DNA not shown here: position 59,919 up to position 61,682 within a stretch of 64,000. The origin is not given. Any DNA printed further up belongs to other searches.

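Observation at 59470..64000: GC-rich terminal island: divergent 2-TM protein and a coiled-coil / unknown / AAA+ ATPase operon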

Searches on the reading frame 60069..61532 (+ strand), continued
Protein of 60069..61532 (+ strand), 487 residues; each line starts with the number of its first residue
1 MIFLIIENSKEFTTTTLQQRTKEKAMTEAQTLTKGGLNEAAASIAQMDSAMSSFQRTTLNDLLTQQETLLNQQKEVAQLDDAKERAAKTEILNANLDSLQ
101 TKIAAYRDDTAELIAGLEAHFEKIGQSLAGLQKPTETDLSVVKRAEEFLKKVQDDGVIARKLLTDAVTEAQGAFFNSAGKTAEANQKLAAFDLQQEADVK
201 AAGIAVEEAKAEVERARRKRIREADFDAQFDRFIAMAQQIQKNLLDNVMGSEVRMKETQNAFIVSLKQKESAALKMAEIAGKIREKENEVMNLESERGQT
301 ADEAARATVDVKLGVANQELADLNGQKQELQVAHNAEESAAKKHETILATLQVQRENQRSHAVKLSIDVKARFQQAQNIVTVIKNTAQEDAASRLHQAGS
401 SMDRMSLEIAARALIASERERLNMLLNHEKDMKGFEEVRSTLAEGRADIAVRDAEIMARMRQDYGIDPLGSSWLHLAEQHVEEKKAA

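Call 18: search_protein_families(library=padloc, proteins=[L004:3837-5765:+, L004:5766-7028:+, L004:7177-7827:+, L004:7824-9497:+, L004:9573-10076:+], max_evalue=1)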
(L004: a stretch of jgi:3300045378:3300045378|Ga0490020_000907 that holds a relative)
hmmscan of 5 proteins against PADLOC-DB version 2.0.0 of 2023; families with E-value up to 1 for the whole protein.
L004:3837-5765:+ (642 aa): 4 families
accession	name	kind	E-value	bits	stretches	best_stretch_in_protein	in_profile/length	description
PDLC02195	IetA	-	4e-05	21.1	1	299-353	141-187/395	-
PDLC02196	IetA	-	5.2e-05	20.8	1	299-351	126-170/374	-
PDLC04232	IetA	-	0.019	12.4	1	301-379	122-190/330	-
PDLC00914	TRIP13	-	0.021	12.3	1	363-430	140-209/302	TRIP13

L004:5766-7028:+ (420 aa): 0 families

L004:7177-7827:+ (216 aa): 0 families

L004:7824-9497:+ (557 aa): 0 families

L004:9573-10076:+ (167 aa): 0 families

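Call 19: find_related_loci(query=L004:3837-5765:+, collection=genome_contigs, flank=10000)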
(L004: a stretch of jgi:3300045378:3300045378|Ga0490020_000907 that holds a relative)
Query L004:3837-5765:+ (642 aa) in genome_contigs; peptide patterns used: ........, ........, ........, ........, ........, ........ (x = any residue, [..] = any of these).
42 stretches matched a pattern, but none encodes a relative of the query by tblastn (E <= 1e-3).

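Call 21: find_related_loci(query=A1, collection=genome_contigs, flank=10000)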
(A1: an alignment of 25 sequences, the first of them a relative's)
Query A1 (642 aa) in genome_contigs; peptide patterns used: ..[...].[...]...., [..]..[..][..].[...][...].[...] (x = any residue, [..] = any of these).
599 stretches matched a pattern (row limit reached: there are more); 554 encode a relative of the query (tblastn E <= 1e-3); the best 80 are kept; 80 distinct loci.
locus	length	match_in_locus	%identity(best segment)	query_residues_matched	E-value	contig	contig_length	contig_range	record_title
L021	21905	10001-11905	63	1-632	0e+0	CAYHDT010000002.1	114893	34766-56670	MAG TPA_asm: uncultured Candidatus Saccharibacteria bacterium isolate ERP119705_co10_179 genome assembly, contig: NODE_6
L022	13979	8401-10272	47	9-628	1e-173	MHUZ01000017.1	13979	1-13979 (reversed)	MAG: Candidatus Yonathbacteria bacterium RIFOXYD1_FULL_52_36 rifoxyd1_full_scaffold_2173, whole genome shotgun sequence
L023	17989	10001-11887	43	5-635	2e-166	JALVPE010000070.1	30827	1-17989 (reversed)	MAG: Candidatus Moraniibacteriota bacterium isolate A3_metabat1_scaf2bin.079 A3_NODE_445_length_30827_cov_4.056710, whol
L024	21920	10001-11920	42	9-637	5e-150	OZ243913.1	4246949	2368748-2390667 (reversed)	MAG: Trueperaceae bacterium isolate 1ed44a18-ba2a-4a2b-b3cd-a7a6eb2b6f6b genome assembly, chromosome: 1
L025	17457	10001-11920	41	5-627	3e-145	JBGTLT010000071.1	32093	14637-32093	MAG: Zeaxanthinibacter sp. isolate JTS-RE343 k141_4805743, whole genome shotgun sequence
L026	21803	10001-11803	41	42-632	1e-144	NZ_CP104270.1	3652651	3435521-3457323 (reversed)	Seonamhaeicola sp. MEBiC1930 chromosome, complete genome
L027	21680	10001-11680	43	81-633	9e-145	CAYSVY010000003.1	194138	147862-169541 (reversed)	MAG TPA_asm: uncultured Flavobacteriaceae bacterium isolate SRP342821_co1_58 genome assembly, contig: NODE_23_length_194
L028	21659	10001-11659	43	80-625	6e-144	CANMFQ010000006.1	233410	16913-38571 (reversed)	uncultured Flavobacteriaceae bacterium isolate 3-1814-Z.fasta genome assembly, contig: NODE_6, whole genome shotgun sequ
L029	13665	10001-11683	43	80-633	1e-143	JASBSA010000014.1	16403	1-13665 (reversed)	MAG: Winogradskyella sp. isolate BWSM_122 k141_1010401, whole genome shotgun sequence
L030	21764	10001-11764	41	49-629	2e-143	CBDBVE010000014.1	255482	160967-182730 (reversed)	MAG: Flavobacteriaceae bacterium isolate 7a1c9ae6-3e9e-4446-a2fc-b01be9bc7c34 genome assembly, contig: contig_14, whole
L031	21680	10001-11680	42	80-632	2e-143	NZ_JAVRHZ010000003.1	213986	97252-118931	Patiriisocius hiemis strain W242 3, whole genome shotgun sequence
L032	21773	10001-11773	41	49-633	4e-143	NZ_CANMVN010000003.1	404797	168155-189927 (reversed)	Uncultured Psychroserpens sp. isolate N2Y086-Z.fasta NODE_3, whole genome shotgun sequence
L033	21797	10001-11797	41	42-630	3e-143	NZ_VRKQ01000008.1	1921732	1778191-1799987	Seonamhaeicola maritimus strain 1505 scaffold23, whole genome shotgun sequence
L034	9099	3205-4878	42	80-630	3e-143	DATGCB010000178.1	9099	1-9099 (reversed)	MAG TPA_asm: Eudoraea sp. isolate SMAG_U9637 k141_8419, whole genome shotgun sequence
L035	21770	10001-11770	41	49-632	4e-143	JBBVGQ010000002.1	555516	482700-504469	Flavobacteriaceae bacterium SZ-1-7 NODE_2_length_555516_cov_338.255994, whole genome shotgun sequence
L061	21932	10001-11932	40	1-632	3e-142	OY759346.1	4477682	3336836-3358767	MAG: Trueperaceae bacterium isolate dd143a13-9bf8-4812-ba0e-a3cf349d91ff genome assembly, chromosome: 1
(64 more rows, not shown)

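Call 29: search_solved_structures(query=A2, max_evalue=10)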
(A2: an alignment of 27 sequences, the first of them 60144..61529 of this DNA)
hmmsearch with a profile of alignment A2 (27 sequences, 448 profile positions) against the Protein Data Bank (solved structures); distinct sequences matched with E-value up to 10: 12.
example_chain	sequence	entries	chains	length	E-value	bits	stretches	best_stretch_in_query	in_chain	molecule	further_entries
4zxq_A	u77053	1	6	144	0.029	16.4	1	221-310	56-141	Tail needle protein gp26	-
6jfv_B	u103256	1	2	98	0.068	15.2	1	194-256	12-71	Keratin, type II cytoskeletal 5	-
4zry_B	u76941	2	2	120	0.075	15.1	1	194-256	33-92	Keratin, type II cytoskeletal 1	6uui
6xqn_A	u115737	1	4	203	0.09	14.8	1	195-262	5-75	Calcium uniporter protein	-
6x4s_A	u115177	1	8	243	0.13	14.2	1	195-262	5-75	Calcium uniporter protein,Protein EMRE homolog, mitochondrial-like Protein fusion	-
1nkw_F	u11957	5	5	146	0.14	14.2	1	343-367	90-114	50S ribosomal protein L9 | ribosomal protein L9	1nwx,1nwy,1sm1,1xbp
6cf6_A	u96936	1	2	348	0.18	13.8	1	348-435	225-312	Tankyrase-1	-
3utm_A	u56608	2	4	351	0.18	13.8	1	348-435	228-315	Tankyrase-1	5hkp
2nrj_A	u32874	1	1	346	0.19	13.7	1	66-129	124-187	Hbl B protein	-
8qox_B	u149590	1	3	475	0.31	13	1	187-296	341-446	Conserved membrane protein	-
6fes_A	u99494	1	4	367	0.66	11.9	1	8-169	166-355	D12_BRIC2, a synthetic protein,D12_BRIC2, a synthetic protein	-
2izo_A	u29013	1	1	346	0.75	11.8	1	166-234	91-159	FLAP STRUCTURE-SPECIFIC ENDONUCLEASE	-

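Call 31: search_solved_structures(query=A4, max_evalue=10)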
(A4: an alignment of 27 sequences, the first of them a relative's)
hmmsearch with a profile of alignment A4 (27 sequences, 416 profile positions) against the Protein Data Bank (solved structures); distinct sequences matched with E-value up to 10: 5.
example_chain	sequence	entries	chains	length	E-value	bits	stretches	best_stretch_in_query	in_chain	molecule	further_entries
8whn_A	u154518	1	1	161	0.00037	22.8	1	254-342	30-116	Ribophorin 1 superfamily protein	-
4x0r_B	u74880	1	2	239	0.0028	19.9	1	256-384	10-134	Interferon-induced GTP-binding protein Mx2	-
7dhf_A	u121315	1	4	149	0.23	13.6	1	372-404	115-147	Protein-tyrosine-phosphatase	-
7dhd_A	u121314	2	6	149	0.23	13.6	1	372-404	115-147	Protein-tyrosine-phosphatase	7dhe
9e2g_0X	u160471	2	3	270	1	11.4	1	160-220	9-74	EF-hand domain-containing protein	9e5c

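Call 32: search_solved_structures(query=A1, max_evalue=0.001)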
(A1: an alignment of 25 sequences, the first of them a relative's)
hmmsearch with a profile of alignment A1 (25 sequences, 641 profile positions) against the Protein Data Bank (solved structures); distinct sequences matched with E-value up to 0.001: 6.
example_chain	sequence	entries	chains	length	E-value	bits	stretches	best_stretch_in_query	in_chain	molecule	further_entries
6ef2_L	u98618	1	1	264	7e-05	24.7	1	302-430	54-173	26S proteasome subunit RPT4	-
6ef1_L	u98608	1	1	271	7.4e-05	24.6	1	302-430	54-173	26S proteasome subunit RPT4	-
6ef0_L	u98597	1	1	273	7.6e-05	24.6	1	302-430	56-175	26S proteasome subunit RPT4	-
6fvt_L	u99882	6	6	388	0.00015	23.6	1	302-430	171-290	26S proteasome subunit RPT4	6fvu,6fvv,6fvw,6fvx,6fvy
3jco_L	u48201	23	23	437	0.00015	23.5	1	302-430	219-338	26S protease subunit RPT4 | 26S proteasome subunit RPT4 | RPT4 isoform 1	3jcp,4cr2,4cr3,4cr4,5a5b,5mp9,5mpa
35zw_G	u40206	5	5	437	0.00018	23.3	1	302-430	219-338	26S proteasome subunit RPT4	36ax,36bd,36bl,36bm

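Call 41: search_protein_families(library=pfam, alignment_id=A2, max_evalue=1)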
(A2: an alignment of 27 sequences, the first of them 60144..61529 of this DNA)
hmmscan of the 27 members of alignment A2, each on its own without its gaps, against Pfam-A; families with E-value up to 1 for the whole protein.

A. member 1, window:60144-61529:+ (462 aa): 0 families

B. families by the number of members that match (of 27 scanned): 36 families (the first 25 are shown)
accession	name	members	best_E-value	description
PF01983.22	CofC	18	0.00073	Guanylyl transferase CofC like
PF07836.16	DmpG_comm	11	0.051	DmpG-like communication domain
PF24611.2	Spectrin_Anc-1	8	0.083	Nuclear anchorage protein 1, spectrin-like repeat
PF10154.14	Fy-3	7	0.022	Ferry endosomal RAB5 effector complex subunit 3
PF15278.12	Sec3_C_2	7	0.14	Sec3 exocyst complex subunit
PF25600.1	TRIM_CC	6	0.0083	TRIM protein coiled-coil region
PF04216.18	FdhE_N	4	0.024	FdhE, N-terminal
PF12983.12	DUF3867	4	0.029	Protein of unknown function (DUF3867)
PF00771.25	FHIPEP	4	0.23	FHIPEP family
PF05335.18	DUF745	3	0.016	Protein of unknown function (DUF745)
PF18371.6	FAD_SOX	2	0.023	Flavin adenine dinucleotide (FAD)-dependent sulfhydryl oxidase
PF02601.20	Exonuc_VII_L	2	0.29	Exonuclease VII, large subunit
PF17675.6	APG6_N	1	0.00038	Apg6 coiled-coil region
PF05791.16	Bacillus_HBL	1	0.0028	Bacillus haemolytic enterotoxin (HBL)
PF05802.16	SctB2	1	0.0072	SPI-2 type 3 secretion system translocon protein SctB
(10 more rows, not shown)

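Call 53: search_protein_families(library=phrogs, proteins=[window:60144-61532:+, L004:3837-5765:+, L004:5766-7028:+, L004:7177-7827:+, L004:7824-9497:+, L004:9573-10076:+], max_evalue=0.1)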
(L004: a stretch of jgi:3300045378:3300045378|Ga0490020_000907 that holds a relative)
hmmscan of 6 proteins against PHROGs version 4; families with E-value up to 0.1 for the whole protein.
window:60144-61532:+ (462 aa): 1 family
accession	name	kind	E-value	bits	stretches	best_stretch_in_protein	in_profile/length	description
phrog_21795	-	unknown function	0.047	14.8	0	401-459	48-101/140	-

L004:3837-5765:+ (642 aa): 4 families
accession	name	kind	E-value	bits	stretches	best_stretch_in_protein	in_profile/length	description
phrog_3757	-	unknown function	5.2e-07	30.4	1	301-437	132-254/367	-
phrog_7485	-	unknown function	0.032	14.2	0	299-319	231-251/430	-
phrog_168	-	DNA, RNA and nucleotide metabolism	0.06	14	0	297-455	45-175/314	clamp loader of DNA polymerase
phrog_170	-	other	0.076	13.4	0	282-316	78-111/323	PhoH-like phosphate starvation-inducible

L004:5766-7028:+ (420 aa): 0 families

L004:7177-7827:+ (216 aa): 1 family
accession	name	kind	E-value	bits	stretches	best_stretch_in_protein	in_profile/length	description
phrog_28394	-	unknown function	0.094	12.9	0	154-194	129-169/303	-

L004:7824-9497:+ (557 aa): 0 families

L004:9573-10076:+ (167 aa): 0 families

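Call 54: predict_structure(alignment_id=A7)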
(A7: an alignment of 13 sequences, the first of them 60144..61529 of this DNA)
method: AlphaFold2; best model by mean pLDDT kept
length: 462 residues; sequences in the alignment: 13
mean_pLDDT: 67.0   pTM: 0.31
mean pLDDT of the five models: 67.0, 66.5, 64.3, 62.1, 60.8
residues with pLDDT >= 90: 36; 70-90: 185; 50-70: 142; < 50: 99
segments of 3 or more residues with pLDDT < 50: 1-16, 21-33, 98-107, 196-198, 200-202, 348-389
pLDDT, mean of each block of 10 residues (from residue 1): 32 47 42 57 75 72 72 68 53 48 49 78 87 86 76 78 87 85 77 55 53 65 73 84 87 91 91 85 88 92 90 86 79 66 54 39 37 34 40 56 67 65 67 66 53 54 49
secondary structure, 60 per line:
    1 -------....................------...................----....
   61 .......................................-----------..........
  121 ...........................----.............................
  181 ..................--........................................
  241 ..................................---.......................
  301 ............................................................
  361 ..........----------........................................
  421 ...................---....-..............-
elements in order: H8-27 H34-52 H57-99 H111-147 H152-198 H201-274 H278-370 H381-439 H443-446 H448-461

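Call 72: search_solved_structures(query=A8, max_evalue=10)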
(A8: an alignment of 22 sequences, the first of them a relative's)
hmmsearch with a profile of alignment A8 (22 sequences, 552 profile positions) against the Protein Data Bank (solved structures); distinct sequences matched with E-value up to 10: 0.

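Call 73: search_protein_families(library=pfam, alignment_id=A8, max_evalue=1)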
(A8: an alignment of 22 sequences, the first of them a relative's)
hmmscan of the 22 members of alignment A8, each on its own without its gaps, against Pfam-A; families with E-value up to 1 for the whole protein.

A. member 1, L004:7824-9494:+ (557 aa): 2 families
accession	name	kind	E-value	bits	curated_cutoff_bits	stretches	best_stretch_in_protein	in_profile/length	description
PF05052.17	MerE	-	0.25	11.8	22.8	0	113-145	34-66/75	MerE protein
PF24838.2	8xMP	-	0.8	10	30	0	41-103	20-81/136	Octameric membrane protein family (8xMP)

B. families by the number of members that match (of 22 scanned): 17 families
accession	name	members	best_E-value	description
PF13858.11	DUF4199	10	0.00034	Protein of unknown function (DUF4199)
PF07695.17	7TMR-DISM_7TM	7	0.0051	7TM diverse intracellular signalling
PF24838.2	8xMP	3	0.032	Octameric membrane protein family (8xMP)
PF07907.16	YibE_F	3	0.048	YibE/F-like protein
PF13567.11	DUF4131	2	0.00074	Domain of unknown function (DUF4131)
PF12650.12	DUF3784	2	0.26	Domain of unknown function (DUF3784)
PF03390.20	2HCT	1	0.0068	2-hydroxycarboxylate transporter family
PF00860.26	Xan_ur_permease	1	0.0072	Permease family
PF15461.11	BCD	1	0.085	Beta-carotene 15,15'-dioxygenase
PF20974.2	tRNA-synt_1c_C2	1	0.21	tRNA synthetases class I (E and Q), anti-codon binding domain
PF01757.29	Acyl_transf_3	1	0.22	Acyltransferase domain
PF05052.17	MerE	1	0.25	MerE protein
PF04893.22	Yip1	1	0.3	Yip1 domain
PF06589.16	CRA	1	0.31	Circumsporozoite-related antigen (CRA)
PF12911.12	OppC_N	1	0.48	N-terminal TM domain of oligopeptide transport permease C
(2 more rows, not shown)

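Call 75: search_dna_similar(query=L004:3837-5765:+, collection=plasmids, mode=protein, max_rows=10)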
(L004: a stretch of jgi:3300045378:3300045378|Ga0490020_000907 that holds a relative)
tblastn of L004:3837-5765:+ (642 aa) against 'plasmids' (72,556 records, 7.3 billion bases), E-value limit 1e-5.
Records with a match: 10; places in all: 10; records where one place covers at least 80% of the query: 10.
Best place of each record, by identity: <60% 10.
By first word of the organism name: Sinorhizobium 4; Vibrio 4; Shinella 1; Rhizobium 1.
By predicted mobility (MOB-suite, as given by PLSDB): non-mobilizable 10.
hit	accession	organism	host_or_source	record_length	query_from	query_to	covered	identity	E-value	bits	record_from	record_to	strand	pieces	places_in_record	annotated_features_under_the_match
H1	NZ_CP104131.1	Sinorhizobium sp. K101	Phaseolus vulgaris,cell ...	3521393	7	615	95%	30.1%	1e-62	233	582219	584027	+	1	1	none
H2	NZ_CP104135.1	Sinorhizobium sp. C101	Phaseolus vulgaris,cell ...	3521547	7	615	95%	30.1%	1e-62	233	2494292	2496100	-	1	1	none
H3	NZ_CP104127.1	Sinorhizobium sp. M103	Phaseolus vulgaris,cell ...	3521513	7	615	95%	30.1%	3e-62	231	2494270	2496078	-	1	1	none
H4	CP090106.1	Sinorhizobium meliloti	Medicago,Cell culture,Plant nodule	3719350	7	615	95%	29.8%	9e-62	230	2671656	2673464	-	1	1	ATP-binding protein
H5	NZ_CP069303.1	Shinella sp. PSBB067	monoisolate,Minnesota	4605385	1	632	98%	27.6%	1e-57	218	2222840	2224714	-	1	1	none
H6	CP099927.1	Vibrio parahaemolyticus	Anadara tuberculosa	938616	72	627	87%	28.1%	2e-61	229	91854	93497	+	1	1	ATP-binding protein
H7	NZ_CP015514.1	Vibrio vulnificus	Mactra veneriformis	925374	72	627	87%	28.1%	2e-61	229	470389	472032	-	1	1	ATP-binding protein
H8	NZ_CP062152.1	Vibrio parahaemolyticus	oyster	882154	72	627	87%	27.9%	9e-62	230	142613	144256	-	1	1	ATP-binding protein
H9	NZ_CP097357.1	Vibrio parahaemolyticus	oyster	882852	72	627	87%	27.9%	9e-62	230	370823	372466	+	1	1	ATP-binding protein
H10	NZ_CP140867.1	Rhizobium leguminosarum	Trifolium pratense,whole organism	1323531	60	580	81%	29.4%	1e-56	215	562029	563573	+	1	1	record has no annotation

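Call 76: search_dna_similar(query=L004:3837-5765:+, collection=phages, mode=protein, max_rows=10)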
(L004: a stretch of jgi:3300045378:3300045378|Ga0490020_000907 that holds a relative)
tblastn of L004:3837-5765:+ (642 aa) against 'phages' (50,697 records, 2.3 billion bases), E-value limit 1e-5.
No match.

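Call 77: get_annotated_region(hit=H4, flank=9000)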
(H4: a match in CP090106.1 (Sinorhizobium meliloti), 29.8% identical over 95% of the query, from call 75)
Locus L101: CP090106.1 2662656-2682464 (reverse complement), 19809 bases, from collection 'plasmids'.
description: Sinorhizobium meliloti strain Ak57 plasmid pSymB, complete sequence
organism: Sinorhizobium meliloti (NCBI taxid 382)
taxonomy: Bacteria; Pseudomonadota; Alphaproteobacteria; Hyphomicrobiales; Rhizobiaceae; Sinorhizobium; Sinorhizobium meliloti
host: -; source: Medicago,Cell culture,Plant nodule; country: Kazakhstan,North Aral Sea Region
typing (MOB-suite, as given by PLSDB): non-mobilizable
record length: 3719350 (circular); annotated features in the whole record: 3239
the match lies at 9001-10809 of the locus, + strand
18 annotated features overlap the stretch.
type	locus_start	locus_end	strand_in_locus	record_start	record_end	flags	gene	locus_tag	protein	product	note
CDS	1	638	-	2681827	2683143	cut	-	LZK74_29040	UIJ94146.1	aspartate aminotransferase family protein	-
CDS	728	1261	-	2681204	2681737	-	-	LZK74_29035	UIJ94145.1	ATP-binding protein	-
CDS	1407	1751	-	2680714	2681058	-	-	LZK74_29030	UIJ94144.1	metalloregulator ArsR/SmtB family transcription factor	-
CDS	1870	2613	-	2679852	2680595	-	-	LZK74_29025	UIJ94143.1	HugZ family protein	-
CDS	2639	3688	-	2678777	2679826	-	choV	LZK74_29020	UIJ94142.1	choline ABC transporter ATP-binding protein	-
CDS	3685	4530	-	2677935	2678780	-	choW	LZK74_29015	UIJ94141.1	choline ABC transporter permease subunit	-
CDS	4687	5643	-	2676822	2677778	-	-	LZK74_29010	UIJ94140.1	choline ABC transporter substrate-binding protein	-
CDS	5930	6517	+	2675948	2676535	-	-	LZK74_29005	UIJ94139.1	thymidine kinase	-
CDS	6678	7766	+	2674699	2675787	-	-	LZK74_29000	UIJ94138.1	hypothetical protein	-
CDS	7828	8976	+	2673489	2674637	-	-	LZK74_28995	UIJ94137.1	hypothetical protein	-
CDS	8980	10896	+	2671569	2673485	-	-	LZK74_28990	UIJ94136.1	ATP-binding protein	-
CDS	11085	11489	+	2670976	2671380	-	-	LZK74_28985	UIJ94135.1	endonuclease domain-containing protein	-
CDS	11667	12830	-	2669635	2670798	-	-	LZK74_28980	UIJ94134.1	IS4-like element ISRm16 family transposase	-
CDS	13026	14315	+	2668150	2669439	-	-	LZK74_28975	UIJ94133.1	hypothetical protein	-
CDS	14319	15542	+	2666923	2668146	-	-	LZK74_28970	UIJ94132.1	DUF2333 family protein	-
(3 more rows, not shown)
